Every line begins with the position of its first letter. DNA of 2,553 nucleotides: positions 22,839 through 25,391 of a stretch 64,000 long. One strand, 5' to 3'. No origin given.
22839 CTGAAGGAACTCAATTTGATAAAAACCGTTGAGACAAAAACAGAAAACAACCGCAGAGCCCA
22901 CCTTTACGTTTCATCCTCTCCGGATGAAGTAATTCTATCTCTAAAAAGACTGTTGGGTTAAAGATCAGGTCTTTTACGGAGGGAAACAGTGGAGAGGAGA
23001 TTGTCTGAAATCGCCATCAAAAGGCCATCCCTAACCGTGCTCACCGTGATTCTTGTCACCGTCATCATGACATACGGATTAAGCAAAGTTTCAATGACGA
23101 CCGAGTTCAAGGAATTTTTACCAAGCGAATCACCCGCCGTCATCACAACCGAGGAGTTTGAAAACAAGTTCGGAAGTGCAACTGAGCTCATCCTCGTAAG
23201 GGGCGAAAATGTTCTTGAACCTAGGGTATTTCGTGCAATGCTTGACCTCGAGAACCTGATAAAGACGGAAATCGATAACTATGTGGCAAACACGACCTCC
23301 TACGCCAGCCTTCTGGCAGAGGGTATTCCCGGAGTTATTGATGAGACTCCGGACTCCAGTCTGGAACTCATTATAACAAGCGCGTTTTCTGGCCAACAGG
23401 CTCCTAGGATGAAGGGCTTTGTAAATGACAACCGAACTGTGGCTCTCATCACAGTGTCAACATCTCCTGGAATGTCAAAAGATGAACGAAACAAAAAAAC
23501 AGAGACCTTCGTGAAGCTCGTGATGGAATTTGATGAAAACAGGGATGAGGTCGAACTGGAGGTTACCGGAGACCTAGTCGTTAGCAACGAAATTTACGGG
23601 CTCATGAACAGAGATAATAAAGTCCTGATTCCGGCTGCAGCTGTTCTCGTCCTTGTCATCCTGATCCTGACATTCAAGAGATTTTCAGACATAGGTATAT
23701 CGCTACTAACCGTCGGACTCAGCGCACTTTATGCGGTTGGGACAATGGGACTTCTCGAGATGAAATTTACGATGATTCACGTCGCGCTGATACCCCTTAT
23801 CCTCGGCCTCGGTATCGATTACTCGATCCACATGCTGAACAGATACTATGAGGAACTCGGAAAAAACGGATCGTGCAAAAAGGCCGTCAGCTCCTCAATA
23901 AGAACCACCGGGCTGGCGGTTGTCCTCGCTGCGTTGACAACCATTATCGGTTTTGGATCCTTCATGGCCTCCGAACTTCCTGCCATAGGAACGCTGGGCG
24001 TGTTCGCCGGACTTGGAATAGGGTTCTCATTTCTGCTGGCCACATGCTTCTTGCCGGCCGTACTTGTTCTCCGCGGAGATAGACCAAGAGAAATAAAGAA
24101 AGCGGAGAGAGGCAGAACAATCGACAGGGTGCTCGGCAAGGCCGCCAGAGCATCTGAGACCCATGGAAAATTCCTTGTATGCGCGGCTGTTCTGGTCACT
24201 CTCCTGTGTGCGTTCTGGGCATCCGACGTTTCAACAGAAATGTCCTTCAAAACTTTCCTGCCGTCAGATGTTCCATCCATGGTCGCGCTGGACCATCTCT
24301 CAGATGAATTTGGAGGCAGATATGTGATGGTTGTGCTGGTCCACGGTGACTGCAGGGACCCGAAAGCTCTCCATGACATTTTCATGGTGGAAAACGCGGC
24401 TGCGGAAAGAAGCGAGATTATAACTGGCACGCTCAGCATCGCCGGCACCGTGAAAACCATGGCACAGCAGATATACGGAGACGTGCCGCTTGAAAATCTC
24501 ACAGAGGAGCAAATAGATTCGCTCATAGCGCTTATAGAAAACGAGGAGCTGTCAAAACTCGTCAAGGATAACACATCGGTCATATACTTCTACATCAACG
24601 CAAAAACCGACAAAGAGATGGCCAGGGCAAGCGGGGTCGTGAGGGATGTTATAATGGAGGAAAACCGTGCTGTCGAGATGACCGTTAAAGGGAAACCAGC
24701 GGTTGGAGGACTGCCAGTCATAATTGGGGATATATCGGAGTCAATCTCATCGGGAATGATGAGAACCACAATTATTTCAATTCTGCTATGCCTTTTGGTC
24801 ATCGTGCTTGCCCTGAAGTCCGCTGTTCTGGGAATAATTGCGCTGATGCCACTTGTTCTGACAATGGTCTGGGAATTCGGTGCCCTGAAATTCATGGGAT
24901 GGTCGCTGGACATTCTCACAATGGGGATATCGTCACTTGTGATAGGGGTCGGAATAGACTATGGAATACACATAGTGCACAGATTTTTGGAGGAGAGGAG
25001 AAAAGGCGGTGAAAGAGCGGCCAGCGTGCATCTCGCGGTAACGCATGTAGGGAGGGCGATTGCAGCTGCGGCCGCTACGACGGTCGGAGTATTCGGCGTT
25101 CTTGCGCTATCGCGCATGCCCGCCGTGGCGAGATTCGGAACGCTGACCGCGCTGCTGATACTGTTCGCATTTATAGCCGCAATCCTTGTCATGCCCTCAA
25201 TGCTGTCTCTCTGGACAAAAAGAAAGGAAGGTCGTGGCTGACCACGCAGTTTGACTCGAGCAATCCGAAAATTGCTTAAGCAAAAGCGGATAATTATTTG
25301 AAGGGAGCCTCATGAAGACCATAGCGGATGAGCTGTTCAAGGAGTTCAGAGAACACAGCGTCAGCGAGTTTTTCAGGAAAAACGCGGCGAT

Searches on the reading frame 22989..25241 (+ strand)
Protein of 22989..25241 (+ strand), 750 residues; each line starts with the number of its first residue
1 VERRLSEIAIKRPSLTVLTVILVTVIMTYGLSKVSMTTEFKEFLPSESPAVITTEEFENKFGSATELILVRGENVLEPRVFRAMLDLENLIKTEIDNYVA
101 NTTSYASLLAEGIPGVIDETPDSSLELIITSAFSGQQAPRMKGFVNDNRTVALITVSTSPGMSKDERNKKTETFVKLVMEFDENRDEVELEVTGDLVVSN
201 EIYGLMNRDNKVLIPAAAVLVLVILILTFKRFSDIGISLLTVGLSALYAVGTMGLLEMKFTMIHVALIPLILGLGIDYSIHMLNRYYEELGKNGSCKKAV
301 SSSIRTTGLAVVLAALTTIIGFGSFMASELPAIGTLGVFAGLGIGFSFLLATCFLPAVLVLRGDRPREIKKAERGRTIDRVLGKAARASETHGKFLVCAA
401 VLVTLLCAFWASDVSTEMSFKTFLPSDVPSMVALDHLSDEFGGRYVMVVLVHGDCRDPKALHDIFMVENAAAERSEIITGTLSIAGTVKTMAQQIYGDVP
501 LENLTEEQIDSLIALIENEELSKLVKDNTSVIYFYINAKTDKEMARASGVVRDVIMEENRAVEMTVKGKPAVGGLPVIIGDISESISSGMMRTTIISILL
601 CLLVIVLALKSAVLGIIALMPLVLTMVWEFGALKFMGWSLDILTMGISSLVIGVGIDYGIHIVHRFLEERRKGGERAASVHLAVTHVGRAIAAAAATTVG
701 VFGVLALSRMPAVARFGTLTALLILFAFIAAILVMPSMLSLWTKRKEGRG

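Call 8: search_protein_families(library=pfam, proteins=[window:22989-25241:+], max_evalue=0.001)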
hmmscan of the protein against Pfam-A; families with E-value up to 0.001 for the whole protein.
window:22989-25241:+ (750 aa): 4 families
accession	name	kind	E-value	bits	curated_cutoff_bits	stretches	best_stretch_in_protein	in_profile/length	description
PF03176.21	MMPL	-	3e-58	197.8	20.5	2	138-377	75-318/333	MMPL family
PF12349.14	Sterol-sensing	-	4.6e-21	75.7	22.3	2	238-371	12-144/153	Sterol-sensing domain of SREBP cleavage-activation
PF02460.24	Patched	-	2.3e-16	60.3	23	2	235-360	31-155/156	Patched SSD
PF00873.25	ACR_tran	-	2.5e-05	22.6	28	1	582-741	326-488/1021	AcrB/AcrD/AcrF family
